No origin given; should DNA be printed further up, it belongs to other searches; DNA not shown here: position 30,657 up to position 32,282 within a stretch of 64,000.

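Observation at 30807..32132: IS1595-type transposase shell with the DDE core replaced by an acidic linker and a DprA-like winged helix (paralogue A)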

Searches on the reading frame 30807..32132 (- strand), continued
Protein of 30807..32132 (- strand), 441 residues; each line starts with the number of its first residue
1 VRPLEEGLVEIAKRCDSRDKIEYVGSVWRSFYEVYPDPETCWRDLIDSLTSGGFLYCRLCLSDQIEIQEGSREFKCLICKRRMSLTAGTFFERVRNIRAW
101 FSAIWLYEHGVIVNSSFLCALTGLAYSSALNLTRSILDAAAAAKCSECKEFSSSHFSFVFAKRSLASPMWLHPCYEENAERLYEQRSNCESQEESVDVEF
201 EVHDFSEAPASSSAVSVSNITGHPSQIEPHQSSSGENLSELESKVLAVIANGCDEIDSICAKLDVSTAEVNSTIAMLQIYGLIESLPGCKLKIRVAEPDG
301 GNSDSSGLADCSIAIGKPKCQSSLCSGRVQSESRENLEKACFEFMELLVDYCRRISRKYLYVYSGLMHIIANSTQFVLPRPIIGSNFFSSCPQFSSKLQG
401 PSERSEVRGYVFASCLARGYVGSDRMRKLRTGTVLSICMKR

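Call 62: predict_structure(alignment_id=A7)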
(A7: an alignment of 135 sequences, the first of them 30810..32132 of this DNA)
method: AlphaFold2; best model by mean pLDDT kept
length: 441 residues; sequences in the alignment: 135
mean_pLDDT: 78.2   pTM: 0.67
mean pLDDT of the five models: 78.2, 77.8, 77.6, 76.4, 76.3
residues with pLDDT >= 90: 187; 70-90: 133; 50-70: 42; < 50: 79
segments of 3 or more residues with pLDDT < 50: 194-229, 301-318, 324-326, 381-397
pLDDT, mean of each block of 10 residues (from residue 1): 65 71 89 95 94 93 94 96 95 94 95 91 93 95 89 89 79 80 83 50 37 34 40 71 97 96 97 95 90 80 46 44 51 77 87 88 92 74 42 46 64 94 86 87 66
secondary structure, 60 per line:
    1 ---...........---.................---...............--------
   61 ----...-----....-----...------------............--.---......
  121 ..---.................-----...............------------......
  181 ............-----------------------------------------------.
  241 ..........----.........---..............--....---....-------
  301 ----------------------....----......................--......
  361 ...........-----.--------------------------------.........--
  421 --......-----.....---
elements in order: H4-14 H18-34 H38-52 E65-67 E73-76 E82-84 H97-108 H115-122 H126-142 E148-152 H153-159 E160-162 H175-192 H240-250 H256-263 H267-280 E283-286 E290-293 H323-326 H331-352 H357-371 H410-418 H423-428 E434-438
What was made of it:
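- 31437..31592 (-): Residues ~181-232: a helix followed by an acidic, Ser-rich linker that is predicted disordered. pLDDT below 50 for residues 194-229 (call 62).
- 31146..31247 (-): Residues 296-329: second linker, mostly predicted disordered. pLDDT below 50 for residues 301-318 (call 62).
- Protein A models at pLDDT 78 with disordered linkers on either side of the winged helix (call 62).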

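Call 65: fold_search(model_id=the predicted structure, library=pdb)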
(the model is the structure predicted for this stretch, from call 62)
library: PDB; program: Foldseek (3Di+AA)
matches with E <= 10: 1417; with E <= 0.001: 0
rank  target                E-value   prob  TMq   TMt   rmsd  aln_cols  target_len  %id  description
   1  1bi3_A                9.1e-02  1.00  0.12  0.24   2.7        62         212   18  STRUCTURE OF APO-AND HOLO-DIPHTHERIA TOXIN REPRESSOR (released 1999-06-22)
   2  9jpj_J                9.6e-02  0.63  0.13  0.22  13.0       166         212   14  Crystal structure of DhdR in complex with DNA (released 2024-11-06)
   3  1g3s                  1.2e-01  1.00  0.12  0.24   2.4        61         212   18  CYS102SER DTXR (released 2001-10-25)
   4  2g7u_C                1.2e-01  0.96  0.11  0.19  15.1       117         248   14  2.3 A structure of putative catechol degradative operon regulator from Rhodococcus sp. RHA1 (released 2006-04-04)
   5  2x4h_C                1.2e-01  1.00  0.13  0.40   2.2        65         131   22  Crystal Structure of the hypothetical protein SSo2273 from Sulfolobus solfataricus (released 2010-07-21)
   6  7b24_B                1.2e-01  1.00  0.12  0.23   2.6        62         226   18  DtxR-like iron-dependent regulator IdeR (P39G variant) complexed with cobalt and its consensus DNA-binding sequence (released 2021-03-03)
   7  1fwz                  1.2e-01  1.00  0.12  0.24   2.6        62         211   19  GLU20ALA DTXR (released 2001-09-25)
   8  3glx                  1.3e-01  1.00  0.12  0.24   2.4        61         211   18  Crystal Structure Analysis of the DtxR(E175K) complexed with Ni(II) (released 2009-06-09)
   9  1bja_A                1.4e-01  1.00  0.13  0.56   1.7        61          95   30  ACTIVATION DOMAIN OF THE PHAGE T4 TRANSCRIPTION FACTOR MOTA (released 1998-11-04)
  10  2pfb_B                1.5e-01  1.00  0.12  0.43   1.7        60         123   20  Structure of oxidized OhrR from Xanthamonas campestris (released 2007-12-11)
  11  8pw0_A                1.5e-01  1.00  0.12  0.36   2.5        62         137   21  Manganese-dependent transcriptional repressor DR2539 complexed with manganese and bound to dr1709 promotor (released 2024-05-08)
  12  1tw3_A                1.5e-01  1.00  0.11  0.14   3.8        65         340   15  Crystal structure of Carminomycin-4-O-methyltransferase (DnrK) in complex with S-adenosyl-L-homocystein (SAH) and 4-me (released 2004-09-14)
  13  2qq9                  1.5e-01  1.00  0.12  0.25   1.4        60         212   20  Crystal Structure of DtxR(D6A C102D) Complexed with Nickel(II) (released 2007-10-30)
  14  1g3t_A                1.5e-01  1.00  0.11  0.23   2.4        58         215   19  CYS102SER DTXR (released 2001-10-25)
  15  4wcg_A                1.6e-01  1.00  0.12  0.83   1.9        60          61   20  The binding mode of Cyprinid Herpesvirus3 ORF112-Zalpha to Z-DNA (released 2015-11-18)
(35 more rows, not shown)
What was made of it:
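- On Winged-helix transcription regulators: Foldseek aligns about 60 residues to DtxR, OhrR, LexA and similar proteins at rmsd 1.4-3 A, although E stays at 0.09 or above (calls 62, 65).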

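Call 69: search_protein_families(library=pfam, proteins=[L027:7190-8146:+, L027:6085-6822:-, L073:614-1621:-, L073:1838-2134:+, L073:4940-6205:-, L073:6342-7547:-, L091:2081-2734:+, L091:4962-6500:-, L053:6724-8721:-, L053:5046-6686:-], max_evalue=0.001)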
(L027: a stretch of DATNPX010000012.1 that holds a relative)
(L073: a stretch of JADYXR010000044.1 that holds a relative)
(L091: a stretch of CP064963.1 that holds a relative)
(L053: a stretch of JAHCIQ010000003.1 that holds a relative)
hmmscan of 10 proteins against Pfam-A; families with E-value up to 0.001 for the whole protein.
L027:7190-8146:+ (318 aa): 0 families

L027:6085-6822:- (245 aa): 2 families
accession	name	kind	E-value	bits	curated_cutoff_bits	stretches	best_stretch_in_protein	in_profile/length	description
PF10604.15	Polyketide_cyc2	-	1.3e-13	51.9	27.4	1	57-166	7-124/142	Polyketide cyclase / dehydrase and lipid transport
PF03364.25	Polyketide_cyc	-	3.8e-11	43.8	23.4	1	60-156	1-96/126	Polyketide cyclase / dehydrase and lipid transport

L073:614-1621:- (335 aa): 1 family
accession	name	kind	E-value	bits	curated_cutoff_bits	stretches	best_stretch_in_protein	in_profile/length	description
PF09992.14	NAGPA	-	2.2e-24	87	25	1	98-292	2-147/169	Phosphodiester glycosidase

L073:1838-2134:+ (98 aa): 0 families

L073:4940-6205:- (421 aa): 6 families
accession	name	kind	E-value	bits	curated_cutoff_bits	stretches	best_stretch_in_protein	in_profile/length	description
PF13365.12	Trypsin_2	-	8.5e-35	121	27.6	1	141-275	1-144/144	Trypsin-like peptidase domain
PF00089.32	Trypsin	-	2.3e-17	64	20.6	1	139-298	25-217/220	Trypsin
PF13180.12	PDZ_2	-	1.8e-16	60.7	27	1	314-404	2-79/80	PDZ domain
PF17820.7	PDZ_6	-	3e-12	46.5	27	1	340-381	1-42/54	PDZ domain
PF00595.29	PDZ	-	9.1e-07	29.6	23.2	1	314-373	11-61/81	PDZ domain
PF10459.15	Peptidase_S46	-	9.8e-06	24.9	22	0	246-290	621-664/698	Peptidase S46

L073:6342-7547:- (401 aa): 4 families
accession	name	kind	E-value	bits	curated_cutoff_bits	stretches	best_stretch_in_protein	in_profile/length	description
PF00478.31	IMPDH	-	3.5e-48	164.8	25.6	1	29-310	2-248/345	IMP dehydrogenase / GMP reductase domain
PF01070.24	FMN_dh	-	1.4e-07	31.4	24.9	1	192-302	209-306/350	FMN-dependent dehydrogenase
PF03060.21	NMO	-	1.5e-07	31.6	28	0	268-313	193-237/331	Nitronate monooxygenase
PF01645.23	Glu_synthase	-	2.6e-05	24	20.4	1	231-299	240-305/369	Conserved region in glutamate synthase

L091:2081-2734:+ (217 aa): 14 families
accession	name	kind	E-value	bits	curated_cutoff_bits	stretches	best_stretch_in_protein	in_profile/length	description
PF00515.34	TPR_1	-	3e-23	81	27.8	2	107-138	3-34/34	Tetratricopeptide repeat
PF07719.23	TPR_2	-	2.4e-19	68.2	27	1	43-70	7-34/34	Tetratricopeptide repeat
PF13181.12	TPR_8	-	2e-15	56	25.7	0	37-70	1-34/34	Tetratricopeptide repeat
PF13431.12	TPR_17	-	1.8e-14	53.2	24.4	0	128-159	2-33/34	Tetratricopeptide repeat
PF13414.12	TPR_11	-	1e-11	44.8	26.8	1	51-74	8-31/42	TPR repeat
PF13432.12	TPR_16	-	1.4e-10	41.8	32.7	1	44-101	4-61/65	Tetratricopeptide repeat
PF14559.12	TPR_19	-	2.3e-09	37.9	25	1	47-92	1-46/68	Tetratricopeptide repeat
PF13371.12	TPR_9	-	3.3e-07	30.7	35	0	79-136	3-60/73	Tetratricopeptide repeat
PF13374.12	TPR_10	-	5.9e-06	26.6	27.5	0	49-66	14-31/42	Tetratricopeptide repeat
PF13424.12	TPR_12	-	7.1e-06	26.6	30.1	0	36-67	44-75/77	Tetratricopeptide repeat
PF13428.12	TPR_14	-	7.4e-06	26.6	23.5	0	47-76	11-40/44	Tetratricopeptide repeat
PF25062.1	ARM_TT21_N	-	7.3e-05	23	40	1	36-150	99-213/222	Tetratricopeptide repeat protein 21 N-terminal ARM repeat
PF13174.12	TPR_6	-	8.1e-05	23.5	26.3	0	50-68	12-31/33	Tetratricopeptide repeat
PF01239.28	PPTA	-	0.00012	22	29.5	0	126-150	6-30/32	Protein prenyltransferase alpha subunit repeat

L091:4962-6500:- (512 aa): 0 families

L053:6724-8721:- (665 aa): 4 families
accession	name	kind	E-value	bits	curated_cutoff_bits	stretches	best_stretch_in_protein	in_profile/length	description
PF00069.31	Pkinase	-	1.8e-50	172.2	31.7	1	397-653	1-253/263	Protein kinase domain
PF07714.23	PK_Tyr_Ser-Thr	-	9.7e-31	107.4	23.1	1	399-653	3-250/258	Protein tyrosine and serine/threonine kinase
PF03109.22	ABC1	-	0.00015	21.4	22.9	1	471-557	143-224/244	ABC1 atypical kinase-like domain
PF13095.12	FTA2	-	0.00086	19.5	30.2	0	395-431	22-56/214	Kinetochore Sim4 complex subunit FTA2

L053:5046-6686:- (546 aa): 1 family
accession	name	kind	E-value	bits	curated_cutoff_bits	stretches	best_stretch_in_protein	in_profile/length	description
PF01268.25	FTHFS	-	4.7e-229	761.7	27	1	2-544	13-554/556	Formate--tetrahydrofolate ligase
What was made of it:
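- Tried and rejected: They include an HtrA-like protease, an FMN oxidoreductase, a Ser/Thr kinase, TPR, NAGPA, START, and a site inside FTHFS (call 69).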

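Call 71: find_encoding_contigs(protein=P0005, flank=7000, max_places=1)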
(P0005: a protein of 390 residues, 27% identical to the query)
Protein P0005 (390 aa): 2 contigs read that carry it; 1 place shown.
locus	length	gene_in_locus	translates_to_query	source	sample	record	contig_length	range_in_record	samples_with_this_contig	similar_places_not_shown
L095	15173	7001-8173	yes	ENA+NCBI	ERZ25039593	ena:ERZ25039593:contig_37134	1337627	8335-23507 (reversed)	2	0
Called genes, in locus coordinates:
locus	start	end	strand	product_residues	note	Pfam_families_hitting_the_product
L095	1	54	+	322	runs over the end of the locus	PF00248:Aldo_ket_red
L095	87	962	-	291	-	-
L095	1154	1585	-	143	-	-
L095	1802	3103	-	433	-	PF07969:Amidohydro_3, PF01979:Amidohydro_1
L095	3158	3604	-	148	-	PF00210:Ferritin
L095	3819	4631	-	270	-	-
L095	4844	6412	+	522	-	PF13742:tRNA_anti_2, PF01336:tRNA_anti-codon, PF02601:Exonuc_VII_L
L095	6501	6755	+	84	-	PF02609:Exonuc_VII_S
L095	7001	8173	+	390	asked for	PF17782:WHD_DprA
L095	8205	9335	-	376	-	PF13458:Peripla_BP_6, PF01094:ANF_receptor (weak), PF13433:Peripla_BP_5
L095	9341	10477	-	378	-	PF13458:Peripla_BP_6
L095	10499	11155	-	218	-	PF01281:Ribosomal_L9_N, PF03948:Ribosomal_L9_C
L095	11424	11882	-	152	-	PF00583:Acetyltransf_1, PF13673:Acetyltransf_10, PF13527:Acetyltransf_9 (weak), PF13508:Acetyltransf_7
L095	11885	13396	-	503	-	PF01938:TRAM (weak), PF05958:tRNA_U5-meth_tr, PF03602:Cons_hypoth95 (weak)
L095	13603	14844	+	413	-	PF00149:Metallophos, PF12850:Metallophos_2 (faint)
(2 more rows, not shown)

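Call 88: search_protein_families(library=padloc, proteins=[window:30810-32132:-], max_evalue=0.01)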
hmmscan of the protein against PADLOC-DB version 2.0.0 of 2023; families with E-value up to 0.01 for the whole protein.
window:30810-32132:- (441 aa): 4 families
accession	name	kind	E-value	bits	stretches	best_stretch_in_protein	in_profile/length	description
PDLC01434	CasR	-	0.00016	19.6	1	226-286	116-174/191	"CAS-I,CAS-II,CAS-III,CAS-IV,CAS-V,CAS-VI; associated_signaling"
PDLC01268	CasR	-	0.00034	18.6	1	230-288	120-169/179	"CAS-I,CAS-II,CAS-III,CAS-IV,CAS-V,CAS-VI; associated_signaling"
PDLC01848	CARF3--CARF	-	0.0027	15.4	1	236-285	133-181/197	-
PDLC01865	CARF3--CARF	-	0.0049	14.5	1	236-288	145-196/215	-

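Call 95: search_protein_representatives(alignment_id=A7)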
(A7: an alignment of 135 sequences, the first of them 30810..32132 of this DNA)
Query: 135 sequences, 365 profile positions. Proteins with E-value up to 0.001 (for the whole library): 16471; up to 1e-10: 2367; up to 1e-30: 685. The best 150 are listed.
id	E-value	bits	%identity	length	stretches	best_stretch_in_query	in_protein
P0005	5.0e-142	489.8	-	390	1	4-361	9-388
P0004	6.1e-136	469.8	-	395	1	4-361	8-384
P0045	2.2e-133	461.4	-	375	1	6-360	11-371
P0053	7.7e-133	459.6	-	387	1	12-360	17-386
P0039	1.2e-132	459.0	-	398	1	12-363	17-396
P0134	1.7e-132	458.4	-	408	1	4-360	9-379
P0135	1.6e-131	455.2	-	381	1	4-362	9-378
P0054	2.7e-127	441.3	-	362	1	3-360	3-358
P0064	1.9e-125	435.3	-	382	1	6-361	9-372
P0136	2.3e-125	435.0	-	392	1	9-362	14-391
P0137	6.9e-125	433.4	-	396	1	5-362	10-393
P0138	9.2e-125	433.0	-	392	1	10-362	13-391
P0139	9.6e-125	432.9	-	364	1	5-362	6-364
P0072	5.6e-124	430.4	-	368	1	9-362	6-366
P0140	6.2e-124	430.3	-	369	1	8-360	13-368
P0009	1.0e-121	423.0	-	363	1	11-361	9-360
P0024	3.2e-119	414.8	-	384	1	4-360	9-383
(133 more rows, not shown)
